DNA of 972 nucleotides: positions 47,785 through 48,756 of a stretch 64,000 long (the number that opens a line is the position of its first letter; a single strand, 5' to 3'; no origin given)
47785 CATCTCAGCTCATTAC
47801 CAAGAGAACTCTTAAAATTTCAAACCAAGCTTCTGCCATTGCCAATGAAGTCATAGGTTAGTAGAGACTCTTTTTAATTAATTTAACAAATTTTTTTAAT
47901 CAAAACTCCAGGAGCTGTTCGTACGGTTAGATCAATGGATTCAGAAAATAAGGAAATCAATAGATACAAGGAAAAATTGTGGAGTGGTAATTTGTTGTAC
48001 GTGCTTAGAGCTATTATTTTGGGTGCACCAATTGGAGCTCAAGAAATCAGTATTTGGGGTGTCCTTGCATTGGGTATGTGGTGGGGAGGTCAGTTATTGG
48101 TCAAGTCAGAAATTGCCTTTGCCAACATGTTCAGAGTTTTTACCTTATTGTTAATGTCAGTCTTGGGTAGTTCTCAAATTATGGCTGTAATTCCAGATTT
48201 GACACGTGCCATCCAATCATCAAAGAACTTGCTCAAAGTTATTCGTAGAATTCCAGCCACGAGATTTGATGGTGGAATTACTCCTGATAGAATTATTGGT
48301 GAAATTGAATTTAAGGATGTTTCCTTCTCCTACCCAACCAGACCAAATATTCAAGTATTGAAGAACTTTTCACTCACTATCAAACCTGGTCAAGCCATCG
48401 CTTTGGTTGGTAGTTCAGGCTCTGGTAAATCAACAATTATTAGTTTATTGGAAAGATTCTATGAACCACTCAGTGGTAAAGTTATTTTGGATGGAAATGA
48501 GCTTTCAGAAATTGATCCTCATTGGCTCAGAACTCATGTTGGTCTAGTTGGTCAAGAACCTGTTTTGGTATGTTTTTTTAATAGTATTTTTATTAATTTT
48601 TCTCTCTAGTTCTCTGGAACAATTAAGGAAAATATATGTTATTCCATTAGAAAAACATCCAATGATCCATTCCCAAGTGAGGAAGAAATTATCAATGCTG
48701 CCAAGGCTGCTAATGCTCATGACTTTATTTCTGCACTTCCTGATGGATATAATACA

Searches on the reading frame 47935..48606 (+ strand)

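Call 55: search_protein_families(library=pfam, proteins=[window:47935-48606:+], max_evalue=0.001)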
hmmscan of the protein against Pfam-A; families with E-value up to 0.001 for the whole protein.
window:47935-48606:+ (224 aa): 3 families
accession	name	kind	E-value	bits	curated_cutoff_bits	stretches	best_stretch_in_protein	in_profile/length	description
PF00005.33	ABC_tran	-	8e-17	62.6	25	1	142-211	1-70/137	ABC transporter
PF00664.28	ABC_membrane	-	0.00041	20.6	28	1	3-75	198-272/274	ABC transporter transmembrane region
PF13555.12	AAA_29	-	0.0006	20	27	0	146-169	16-39/61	P-loop containing region of AAA domain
